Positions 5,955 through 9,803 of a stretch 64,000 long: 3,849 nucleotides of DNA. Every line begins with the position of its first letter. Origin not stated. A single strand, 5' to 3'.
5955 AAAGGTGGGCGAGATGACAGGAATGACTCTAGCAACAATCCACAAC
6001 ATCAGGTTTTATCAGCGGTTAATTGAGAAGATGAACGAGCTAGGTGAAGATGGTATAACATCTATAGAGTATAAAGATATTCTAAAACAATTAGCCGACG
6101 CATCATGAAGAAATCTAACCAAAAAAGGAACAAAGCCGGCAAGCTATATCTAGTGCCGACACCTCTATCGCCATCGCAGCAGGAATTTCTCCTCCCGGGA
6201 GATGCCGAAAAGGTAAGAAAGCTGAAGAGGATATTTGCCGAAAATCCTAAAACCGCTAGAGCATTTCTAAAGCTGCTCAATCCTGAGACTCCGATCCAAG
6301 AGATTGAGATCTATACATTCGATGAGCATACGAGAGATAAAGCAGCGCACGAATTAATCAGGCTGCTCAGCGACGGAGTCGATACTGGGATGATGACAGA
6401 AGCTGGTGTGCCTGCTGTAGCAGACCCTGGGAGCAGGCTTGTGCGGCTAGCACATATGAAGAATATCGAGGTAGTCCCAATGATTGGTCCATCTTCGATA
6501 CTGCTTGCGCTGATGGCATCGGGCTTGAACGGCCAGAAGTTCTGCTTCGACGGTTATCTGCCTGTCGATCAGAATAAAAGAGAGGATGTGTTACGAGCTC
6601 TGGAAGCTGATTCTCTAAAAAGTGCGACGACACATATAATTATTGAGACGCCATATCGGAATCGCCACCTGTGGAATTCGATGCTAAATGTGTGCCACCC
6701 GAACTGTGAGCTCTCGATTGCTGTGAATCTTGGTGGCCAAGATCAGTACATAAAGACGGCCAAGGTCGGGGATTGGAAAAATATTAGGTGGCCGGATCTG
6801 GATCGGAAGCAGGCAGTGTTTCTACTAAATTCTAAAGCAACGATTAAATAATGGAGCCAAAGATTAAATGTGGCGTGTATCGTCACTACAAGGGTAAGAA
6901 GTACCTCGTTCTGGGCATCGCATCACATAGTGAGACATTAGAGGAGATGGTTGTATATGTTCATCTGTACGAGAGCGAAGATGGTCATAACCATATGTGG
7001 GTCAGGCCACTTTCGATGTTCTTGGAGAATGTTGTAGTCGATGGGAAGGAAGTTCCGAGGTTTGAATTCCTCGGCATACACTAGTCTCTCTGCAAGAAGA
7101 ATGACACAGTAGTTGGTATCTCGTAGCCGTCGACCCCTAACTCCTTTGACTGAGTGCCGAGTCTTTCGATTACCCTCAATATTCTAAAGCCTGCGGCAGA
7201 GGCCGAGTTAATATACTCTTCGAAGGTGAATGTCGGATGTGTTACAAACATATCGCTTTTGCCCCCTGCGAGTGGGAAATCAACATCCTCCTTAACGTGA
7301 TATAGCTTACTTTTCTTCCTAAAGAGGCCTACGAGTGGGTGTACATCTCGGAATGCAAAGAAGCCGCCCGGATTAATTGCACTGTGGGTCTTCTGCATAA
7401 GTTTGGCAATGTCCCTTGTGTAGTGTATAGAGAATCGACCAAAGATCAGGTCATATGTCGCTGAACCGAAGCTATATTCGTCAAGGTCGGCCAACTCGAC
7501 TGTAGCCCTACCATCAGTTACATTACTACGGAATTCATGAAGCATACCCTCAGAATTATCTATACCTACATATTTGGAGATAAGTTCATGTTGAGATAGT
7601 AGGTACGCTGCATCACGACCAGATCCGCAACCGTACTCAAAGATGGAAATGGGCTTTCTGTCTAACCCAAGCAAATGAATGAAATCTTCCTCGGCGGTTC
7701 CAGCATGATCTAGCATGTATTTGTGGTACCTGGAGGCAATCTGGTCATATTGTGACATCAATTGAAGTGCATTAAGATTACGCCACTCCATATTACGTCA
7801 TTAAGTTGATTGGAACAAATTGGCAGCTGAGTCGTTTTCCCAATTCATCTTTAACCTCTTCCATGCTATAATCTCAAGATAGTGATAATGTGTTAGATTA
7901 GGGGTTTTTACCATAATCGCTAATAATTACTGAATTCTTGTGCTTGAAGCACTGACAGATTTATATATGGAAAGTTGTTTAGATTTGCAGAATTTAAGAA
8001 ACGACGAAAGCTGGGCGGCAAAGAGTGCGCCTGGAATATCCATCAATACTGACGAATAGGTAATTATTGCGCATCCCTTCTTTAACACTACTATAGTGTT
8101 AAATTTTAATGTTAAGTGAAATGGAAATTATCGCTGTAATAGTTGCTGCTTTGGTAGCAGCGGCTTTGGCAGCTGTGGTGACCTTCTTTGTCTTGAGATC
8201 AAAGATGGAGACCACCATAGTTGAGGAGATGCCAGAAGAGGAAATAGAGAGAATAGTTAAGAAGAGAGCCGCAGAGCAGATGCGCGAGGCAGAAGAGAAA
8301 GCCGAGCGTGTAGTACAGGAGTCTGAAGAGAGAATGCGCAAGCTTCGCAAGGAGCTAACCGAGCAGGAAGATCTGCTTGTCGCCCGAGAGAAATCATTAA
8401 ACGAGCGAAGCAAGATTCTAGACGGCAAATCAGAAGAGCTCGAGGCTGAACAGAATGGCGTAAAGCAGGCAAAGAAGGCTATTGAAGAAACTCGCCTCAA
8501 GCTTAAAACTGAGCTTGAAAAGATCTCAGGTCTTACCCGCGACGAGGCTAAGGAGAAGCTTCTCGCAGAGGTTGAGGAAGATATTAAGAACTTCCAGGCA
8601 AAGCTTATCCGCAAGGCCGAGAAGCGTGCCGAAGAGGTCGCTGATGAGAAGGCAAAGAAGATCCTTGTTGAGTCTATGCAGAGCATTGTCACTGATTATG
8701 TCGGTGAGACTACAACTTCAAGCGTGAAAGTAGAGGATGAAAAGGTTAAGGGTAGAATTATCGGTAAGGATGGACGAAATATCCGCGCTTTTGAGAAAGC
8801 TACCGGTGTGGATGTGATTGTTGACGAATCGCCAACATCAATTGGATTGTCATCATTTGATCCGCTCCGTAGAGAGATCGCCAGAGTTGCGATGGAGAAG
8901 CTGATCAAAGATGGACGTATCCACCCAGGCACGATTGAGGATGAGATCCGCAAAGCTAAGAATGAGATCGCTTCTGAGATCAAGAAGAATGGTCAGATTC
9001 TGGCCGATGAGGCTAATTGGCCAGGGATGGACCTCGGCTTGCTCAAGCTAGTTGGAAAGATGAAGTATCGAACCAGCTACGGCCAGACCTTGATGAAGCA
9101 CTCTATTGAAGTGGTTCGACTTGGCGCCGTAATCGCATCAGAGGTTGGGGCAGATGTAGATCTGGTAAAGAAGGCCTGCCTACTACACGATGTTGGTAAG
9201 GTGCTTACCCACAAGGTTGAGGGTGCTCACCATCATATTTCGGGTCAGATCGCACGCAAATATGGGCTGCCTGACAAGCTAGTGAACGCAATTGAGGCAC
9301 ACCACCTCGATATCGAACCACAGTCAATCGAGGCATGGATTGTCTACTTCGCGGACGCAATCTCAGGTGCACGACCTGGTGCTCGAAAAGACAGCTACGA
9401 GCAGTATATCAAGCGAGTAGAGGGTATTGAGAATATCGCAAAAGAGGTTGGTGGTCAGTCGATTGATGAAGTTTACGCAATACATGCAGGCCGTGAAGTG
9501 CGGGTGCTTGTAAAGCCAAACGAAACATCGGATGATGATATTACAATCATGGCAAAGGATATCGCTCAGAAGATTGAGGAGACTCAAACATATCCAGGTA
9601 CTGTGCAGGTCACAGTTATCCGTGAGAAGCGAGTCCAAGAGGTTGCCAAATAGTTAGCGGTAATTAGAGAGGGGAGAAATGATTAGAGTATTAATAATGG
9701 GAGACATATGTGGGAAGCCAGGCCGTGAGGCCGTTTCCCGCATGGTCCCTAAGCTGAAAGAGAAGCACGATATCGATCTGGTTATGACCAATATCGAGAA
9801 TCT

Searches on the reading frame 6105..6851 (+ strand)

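Call 61: search_protein_families(library=pfam, proteins=[window:6105-6851:+], max_evalue=0.001)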
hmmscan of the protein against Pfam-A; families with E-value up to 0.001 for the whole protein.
window:6105-6851:+ (248 aa): 1 family
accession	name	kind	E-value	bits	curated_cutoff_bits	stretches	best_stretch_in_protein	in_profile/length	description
PF00590.25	TP_methylase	-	2e-08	34.9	27.8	1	35-222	21-209/212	Tetrapyrrole (Corrin/Porphyrin) Methylases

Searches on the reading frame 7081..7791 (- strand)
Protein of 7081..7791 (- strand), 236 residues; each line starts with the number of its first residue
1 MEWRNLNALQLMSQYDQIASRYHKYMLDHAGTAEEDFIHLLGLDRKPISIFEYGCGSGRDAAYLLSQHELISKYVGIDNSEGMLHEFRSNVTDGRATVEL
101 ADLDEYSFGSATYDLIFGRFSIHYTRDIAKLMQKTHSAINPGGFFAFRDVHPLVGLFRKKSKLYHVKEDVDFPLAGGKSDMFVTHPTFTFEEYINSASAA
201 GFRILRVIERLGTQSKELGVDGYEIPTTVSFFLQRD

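Call 57: search_protein_families(library=pfam, proteins=[window:7081-7791:-], max_evalue=0.001)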
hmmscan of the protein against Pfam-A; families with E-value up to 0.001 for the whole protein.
window:7081-7791:- (236 aa): 6 families
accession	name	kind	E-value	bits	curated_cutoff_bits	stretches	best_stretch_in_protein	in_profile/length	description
PF13649.12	Methyltransf_25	-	7.2e-15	55.9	27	1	50-143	1-97/97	Methyltransferase domain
PF08242.18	Methyltransf_12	-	8.5e-14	52.5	30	1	52-145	2-98/98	Methyltransferase domain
PF08241.18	Methyltransf_11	-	1.1e-13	52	21.2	1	52-147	2-95/95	Methyltransferase domain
PF13489.12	Methyltransf_23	-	2.1e-12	47.5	27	1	36-204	11-161/164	Methyltransferase domain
PF13847.12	Methyltransf_31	-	1.2e-10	41.7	27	1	48-164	5-129/145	Methyltransferase domain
PF01209.24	Ubie_methyltran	-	0.00019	21.3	20.1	1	36-147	37-151/233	ubiE/COQ5 methyltransferase family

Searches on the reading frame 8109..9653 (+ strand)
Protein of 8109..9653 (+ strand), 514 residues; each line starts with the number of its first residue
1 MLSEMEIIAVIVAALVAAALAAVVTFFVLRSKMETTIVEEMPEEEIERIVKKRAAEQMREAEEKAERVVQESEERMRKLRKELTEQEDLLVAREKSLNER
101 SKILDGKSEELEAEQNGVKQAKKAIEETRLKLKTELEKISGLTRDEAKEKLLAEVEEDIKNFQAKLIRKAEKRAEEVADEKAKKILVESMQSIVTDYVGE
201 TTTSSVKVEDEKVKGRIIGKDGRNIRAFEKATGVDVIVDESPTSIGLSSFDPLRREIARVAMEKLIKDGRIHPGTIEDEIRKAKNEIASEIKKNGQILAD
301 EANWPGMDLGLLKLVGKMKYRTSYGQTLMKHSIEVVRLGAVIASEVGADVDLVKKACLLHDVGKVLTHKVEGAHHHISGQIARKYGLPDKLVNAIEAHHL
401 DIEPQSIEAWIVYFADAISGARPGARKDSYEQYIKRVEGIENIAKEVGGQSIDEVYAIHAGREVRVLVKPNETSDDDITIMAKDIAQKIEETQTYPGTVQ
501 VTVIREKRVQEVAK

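Call 61: search_protein_families(library=pfam, proteins=[window:8109-9653:+], max_evalue=0.001)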
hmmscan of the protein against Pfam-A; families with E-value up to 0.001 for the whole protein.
window:8109-9653:+ (514 aa): 3 families
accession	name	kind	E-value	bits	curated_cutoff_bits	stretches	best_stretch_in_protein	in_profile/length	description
PF12072.13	RNase_Y_N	-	1.1e-22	81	32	1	10-197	2-201/201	RNase Y N-terminal region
PF01966.28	HD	-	5.3e-18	65.8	22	1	330-419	3-114/116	HD domain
PF00013.35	KH_1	-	1.4e-05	25.2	21.5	1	211-242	8-40/66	KH domain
